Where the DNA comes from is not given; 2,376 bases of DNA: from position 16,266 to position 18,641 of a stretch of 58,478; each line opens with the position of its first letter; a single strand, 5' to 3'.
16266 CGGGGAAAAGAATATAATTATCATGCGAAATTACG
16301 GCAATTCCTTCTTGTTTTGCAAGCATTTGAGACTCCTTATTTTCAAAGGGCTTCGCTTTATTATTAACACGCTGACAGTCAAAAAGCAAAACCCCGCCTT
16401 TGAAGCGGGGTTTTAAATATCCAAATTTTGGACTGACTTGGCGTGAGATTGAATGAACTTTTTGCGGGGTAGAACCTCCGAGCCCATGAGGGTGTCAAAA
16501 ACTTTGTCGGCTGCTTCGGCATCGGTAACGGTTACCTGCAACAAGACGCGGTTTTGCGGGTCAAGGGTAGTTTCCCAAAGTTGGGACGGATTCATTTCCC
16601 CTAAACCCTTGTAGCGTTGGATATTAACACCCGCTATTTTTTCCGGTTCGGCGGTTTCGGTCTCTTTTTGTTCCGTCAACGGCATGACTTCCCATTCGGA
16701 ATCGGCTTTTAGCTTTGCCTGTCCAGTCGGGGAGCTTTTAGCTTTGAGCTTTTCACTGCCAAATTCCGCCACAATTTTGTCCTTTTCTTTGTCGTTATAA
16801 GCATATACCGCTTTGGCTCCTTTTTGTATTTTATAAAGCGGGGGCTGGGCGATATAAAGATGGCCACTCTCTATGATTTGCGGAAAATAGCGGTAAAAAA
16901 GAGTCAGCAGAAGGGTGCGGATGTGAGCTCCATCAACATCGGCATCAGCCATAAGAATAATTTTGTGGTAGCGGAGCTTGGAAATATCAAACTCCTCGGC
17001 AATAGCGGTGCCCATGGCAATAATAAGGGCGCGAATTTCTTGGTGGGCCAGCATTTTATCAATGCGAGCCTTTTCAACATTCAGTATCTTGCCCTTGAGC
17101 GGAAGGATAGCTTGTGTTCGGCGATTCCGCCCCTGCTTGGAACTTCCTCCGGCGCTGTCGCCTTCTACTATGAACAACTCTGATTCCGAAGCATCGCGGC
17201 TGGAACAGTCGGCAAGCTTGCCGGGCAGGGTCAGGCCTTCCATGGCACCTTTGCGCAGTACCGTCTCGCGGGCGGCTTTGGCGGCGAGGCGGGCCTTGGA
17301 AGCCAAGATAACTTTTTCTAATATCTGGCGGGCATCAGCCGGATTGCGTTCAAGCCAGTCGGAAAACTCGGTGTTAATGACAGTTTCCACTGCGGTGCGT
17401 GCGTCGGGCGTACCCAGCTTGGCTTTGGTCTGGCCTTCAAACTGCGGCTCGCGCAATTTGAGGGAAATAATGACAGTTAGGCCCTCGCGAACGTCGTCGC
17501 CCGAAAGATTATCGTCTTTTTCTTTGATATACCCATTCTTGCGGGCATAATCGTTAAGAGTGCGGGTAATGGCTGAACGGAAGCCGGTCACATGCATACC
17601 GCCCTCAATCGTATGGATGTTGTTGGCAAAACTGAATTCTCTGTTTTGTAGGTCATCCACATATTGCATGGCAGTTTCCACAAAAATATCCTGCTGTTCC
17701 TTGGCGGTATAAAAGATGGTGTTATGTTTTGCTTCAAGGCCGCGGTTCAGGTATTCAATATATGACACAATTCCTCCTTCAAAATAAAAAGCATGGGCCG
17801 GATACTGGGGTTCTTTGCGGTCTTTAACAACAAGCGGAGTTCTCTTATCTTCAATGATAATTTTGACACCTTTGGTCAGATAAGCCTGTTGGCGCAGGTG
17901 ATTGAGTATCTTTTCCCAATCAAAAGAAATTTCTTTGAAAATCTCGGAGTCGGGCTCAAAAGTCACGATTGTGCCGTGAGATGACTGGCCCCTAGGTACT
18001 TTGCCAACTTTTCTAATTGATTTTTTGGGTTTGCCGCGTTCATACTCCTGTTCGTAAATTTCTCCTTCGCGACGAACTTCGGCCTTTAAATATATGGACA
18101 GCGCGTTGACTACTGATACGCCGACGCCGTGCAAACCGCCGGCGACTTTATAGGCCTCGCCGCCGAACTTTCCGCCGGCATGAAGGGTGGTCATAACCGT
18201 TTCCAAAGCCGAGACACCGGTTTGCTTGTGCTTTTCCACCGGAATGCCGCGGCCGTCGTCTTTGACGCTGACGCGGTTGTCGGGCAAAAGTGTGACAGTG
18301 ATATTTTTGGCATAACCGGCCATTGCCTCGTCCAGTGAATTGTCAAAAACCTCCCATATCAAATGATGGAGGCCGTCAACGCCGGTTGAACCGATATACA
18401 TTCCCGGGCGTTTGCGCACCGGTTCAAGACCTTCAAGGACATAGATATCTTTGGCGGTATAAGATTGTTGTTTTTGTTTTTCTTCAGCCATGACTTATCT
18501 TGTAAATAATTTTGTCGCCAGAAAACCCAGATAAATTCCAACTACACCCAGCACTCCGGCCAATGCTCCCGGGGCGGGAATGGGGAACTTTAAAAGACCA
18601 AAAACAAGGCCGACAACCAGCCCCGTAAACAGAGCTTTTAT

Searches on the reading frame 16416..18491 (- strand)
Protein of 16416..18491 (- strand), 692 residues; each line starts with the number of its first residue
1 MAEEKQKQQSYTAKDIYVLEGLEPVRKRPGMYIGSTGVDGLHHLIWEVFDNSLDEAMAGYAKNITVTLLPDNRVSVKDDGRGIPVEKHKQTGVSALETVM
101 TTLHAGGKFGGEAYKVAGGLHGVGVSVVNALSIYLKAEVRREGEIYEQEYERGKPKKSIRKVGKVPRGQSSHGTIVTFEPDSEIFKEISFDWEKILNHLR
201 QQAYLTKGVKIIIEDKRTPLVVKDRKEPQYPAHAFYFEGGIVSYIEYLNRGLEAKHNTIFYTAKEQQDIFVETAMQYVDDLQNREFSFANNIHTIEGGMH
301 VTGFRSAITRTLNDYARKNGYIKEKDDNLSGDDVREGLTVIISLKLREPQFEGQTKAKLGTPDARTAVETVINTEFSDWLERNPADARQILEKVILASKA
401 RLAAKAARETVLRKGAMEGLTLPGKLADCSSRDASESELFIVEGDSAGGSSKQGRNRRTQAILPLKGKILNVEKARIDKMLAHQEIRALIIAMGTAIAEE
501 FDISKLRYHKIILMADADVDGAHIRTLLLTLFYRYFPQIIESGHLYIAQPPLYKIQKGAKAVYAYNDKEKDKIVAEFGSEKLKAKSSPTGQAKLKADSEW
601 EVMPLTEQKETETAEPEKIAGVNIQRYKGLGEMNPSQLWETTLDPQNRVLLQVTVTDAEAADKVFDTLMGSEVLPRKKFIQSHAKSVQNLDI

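Call 67: search_protein_families(library=pfam, proteins=[window:16416-18491:-])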
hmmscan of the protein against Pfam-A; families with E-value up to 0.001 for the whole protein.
window:16416-18491:- (692 aa): 4 families
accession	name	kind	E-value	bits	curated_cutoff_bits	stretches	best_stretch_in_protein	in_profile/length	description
PF00204.31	DNA_gyraseB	-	5.1e-59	199.1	27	1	240-409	1-172/173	DNA gyrase B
PF00986.26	DNA_gyraseB_C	-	1.2e-29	102.7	29.8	1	621-681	3-63/63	DNA gyrase B subunit, carboxyl terminus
PF01751.28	Toprim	-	3.4e-18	66.1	23.1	1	438-549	1-95/96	Toprim domain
PF02518.31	HATPase_c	-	1.7e-14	54.6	26.4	1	39-181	4-108/111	Histidine kinase-, DNA gyrase B-, and HSP90-like ATPase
